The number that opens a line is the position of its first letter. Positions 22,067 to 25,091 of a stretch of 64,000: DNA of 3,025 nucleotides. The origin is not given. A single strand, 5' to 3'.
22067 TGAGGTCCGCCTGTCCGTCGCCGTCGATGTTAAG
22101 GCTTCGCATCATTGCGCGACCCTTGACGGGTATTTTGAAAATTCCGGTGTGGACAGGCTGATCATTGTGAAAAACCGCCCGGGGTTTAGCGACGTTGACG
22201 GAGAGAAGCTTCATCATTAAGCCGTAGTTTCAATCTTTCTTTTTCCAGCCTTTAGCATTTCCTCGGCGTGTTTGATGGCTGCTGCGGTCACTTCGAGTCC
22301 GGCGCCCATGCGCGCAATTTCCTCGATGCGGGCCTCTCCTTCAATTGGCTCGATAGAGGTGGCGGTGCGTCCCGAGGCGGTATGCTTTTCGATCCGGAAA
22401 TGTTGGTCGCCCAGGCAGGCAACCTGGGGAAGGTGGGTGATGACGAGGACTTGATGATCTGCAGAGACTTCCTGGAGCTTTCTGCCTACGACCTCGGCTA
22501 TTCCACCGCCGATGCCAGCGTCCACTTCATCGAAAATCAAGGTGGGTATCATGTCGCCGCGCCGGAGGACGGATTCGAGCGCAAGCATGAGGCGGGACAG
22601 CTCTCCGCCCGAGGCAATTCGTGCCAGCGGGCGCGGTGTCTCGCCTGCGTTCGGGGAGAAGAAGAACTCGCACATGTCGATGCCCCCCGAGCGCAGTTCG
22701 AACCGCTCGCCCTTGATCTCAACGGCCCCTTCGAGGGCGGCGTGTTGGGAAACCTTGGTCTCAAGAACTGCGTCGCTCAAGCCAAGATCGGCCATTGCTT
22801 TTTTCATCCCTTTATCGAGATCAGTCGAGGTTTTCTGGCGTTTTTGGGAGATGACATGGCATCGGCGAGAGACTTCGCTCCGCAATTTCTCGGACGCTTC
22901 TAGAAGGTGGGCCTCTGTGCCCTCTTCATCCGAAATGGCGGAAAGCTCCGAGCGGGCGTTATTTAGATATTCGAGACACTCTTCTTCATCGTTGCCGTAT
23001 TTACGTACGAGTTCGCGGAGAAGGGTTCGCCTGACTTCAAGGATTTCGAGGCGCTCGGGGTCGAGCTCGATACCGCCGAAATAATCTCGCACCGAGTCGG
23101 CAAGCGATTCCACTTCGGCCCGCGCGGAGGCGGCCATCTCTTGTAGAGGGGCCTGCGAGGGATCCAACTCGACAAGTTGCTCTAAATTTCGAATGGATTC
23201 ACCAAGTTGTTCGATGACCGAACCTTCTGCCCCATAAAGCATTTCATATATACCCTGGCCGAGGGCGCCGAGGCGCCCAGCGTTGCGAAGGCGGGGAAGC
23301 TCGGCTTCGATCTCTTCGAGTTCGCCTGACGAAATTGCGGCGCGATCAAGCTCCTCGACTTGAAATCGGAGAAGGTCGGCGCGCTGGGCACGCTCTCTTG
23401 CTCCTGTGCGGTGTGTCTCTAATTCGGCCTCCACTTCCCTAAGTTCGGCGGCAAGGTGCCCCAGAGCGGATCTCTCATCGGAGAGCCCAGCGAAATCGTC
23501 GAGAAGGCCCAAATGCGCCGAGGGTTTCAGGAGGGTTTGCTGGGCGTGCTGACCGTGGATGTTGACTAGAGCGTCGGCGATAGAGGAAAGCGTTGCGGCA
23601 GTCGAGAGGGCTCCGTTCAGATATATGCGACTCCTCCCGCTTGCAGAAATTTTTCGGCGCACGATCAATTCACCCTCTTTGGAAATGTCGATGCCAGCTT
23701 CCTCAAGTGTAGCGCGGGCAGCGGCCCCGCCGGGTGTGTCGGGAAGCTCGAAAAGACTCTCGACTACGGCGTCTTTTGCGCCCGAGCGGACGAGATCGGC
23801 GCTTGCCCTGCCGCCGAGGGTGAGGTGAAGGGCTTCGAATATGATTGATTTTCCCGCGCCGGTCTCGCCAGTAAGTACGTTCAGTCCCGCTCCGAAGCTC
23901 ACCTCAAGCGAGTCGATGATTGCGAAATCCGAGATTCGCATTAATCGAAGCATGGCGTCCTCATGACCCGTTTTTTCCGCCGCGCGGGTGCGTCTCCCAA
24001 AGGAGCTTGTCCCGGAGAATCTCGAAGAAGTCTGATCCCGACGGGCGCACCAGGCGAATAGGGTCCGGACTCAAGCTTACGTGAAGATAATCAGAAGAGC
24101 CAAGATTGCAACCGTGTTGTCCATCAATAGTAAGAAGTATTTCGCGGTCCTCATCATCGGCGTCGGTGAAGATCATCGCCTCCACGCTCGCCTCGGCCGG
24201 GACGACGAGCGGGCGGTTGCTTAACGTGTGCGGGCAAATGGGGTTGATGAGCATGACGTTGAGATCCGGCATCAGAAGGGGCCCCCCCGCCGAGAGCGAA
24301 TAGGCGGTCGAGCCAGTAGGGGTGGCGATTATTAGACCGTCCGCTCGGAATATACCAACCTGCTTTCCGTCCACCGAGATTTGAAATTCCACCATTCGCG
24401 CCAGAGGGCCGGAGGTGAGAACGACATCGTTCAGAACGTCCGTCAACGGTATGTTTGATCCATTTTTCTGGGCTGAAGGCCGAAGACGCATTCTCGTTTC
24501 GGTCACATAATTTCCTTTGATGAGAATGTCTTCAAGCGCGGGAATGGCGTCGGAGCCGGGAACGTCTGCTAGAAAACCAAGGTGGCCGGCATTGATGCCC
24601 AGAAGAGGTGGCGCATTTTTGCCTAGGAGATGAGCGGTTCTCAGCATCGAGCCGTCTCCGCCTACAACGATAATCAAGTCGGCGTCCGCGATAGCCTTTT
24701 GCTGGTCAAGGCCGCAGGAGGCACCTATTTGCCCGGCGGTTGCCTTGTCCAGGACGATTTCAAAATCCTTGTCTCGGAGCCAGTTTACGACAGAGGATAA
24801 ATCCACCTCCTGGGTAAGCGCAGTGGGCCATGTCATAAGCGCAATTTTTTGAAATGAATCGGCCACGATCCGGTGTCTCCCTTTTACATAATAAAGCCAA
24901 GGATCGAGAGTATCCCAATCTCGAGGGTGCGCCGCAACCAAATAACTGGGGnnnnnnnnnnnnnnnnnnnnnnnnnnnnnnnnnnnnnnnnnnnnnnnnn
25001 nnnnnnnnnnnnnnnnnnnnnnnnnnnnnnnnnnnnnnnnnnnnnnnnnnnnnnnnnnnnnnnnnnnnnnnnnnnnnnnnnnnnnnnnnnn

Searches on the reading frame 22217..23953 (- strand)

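Call 54: search_protein_families(library=pfam, proteins=[window:22217-23953:-], max_evalue=0.00001)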
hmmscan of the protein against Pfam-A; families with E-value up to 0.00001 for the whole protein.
window:22217-23953:- (578 aa): 2 families
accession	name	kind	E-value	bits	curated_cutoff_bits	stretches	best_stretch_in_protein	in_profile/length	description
PF02463.25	SMC_N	-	3.7e-18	66.2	40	1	3-523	3-213/220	RecF/RecN/SMC N terminal domain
PF13476.12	AAA_23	-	1.6e-12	48.9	27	1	6-182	3-167/201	AAA domain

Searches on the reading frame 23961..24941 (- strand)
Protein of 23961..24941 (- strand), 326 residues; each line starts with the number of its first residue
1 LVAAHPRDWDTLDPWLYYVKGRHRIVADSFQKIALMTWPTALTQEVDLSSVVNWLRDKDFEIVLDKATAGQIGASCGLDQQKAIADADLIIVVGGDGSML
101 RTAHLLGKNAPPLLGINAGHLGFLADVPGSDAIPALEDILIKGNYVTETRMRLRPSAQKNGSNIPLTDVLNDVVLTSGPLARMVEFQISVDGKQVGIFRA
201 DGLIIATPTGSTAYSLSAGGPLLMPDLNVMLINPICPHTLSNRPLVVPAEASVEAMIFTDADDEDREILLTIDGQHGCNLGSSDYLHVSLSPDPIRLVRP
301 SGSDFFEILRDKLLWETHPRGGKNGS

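Call 54: search_protein_families(library=pfam, proteins=[window:23961-24941:-], max_evalue=0.00001)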
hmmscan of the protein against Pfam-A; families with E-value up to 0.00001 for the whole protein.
window:23961-24941:- (326 aa): 2 families
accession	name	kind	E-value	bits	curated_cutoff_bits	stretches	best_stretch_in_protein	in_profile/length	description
PF20143.4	NAD_kinase_C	-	1.8e-36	125.1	23.7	1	170-299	1-125/126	ATP-NAD kinase C-terminal domain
PF01513.26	NAD_kinase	-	1.2e-16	61.7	25.5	1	81-140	67-126/130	ATP-NAD kinase N-terminal domain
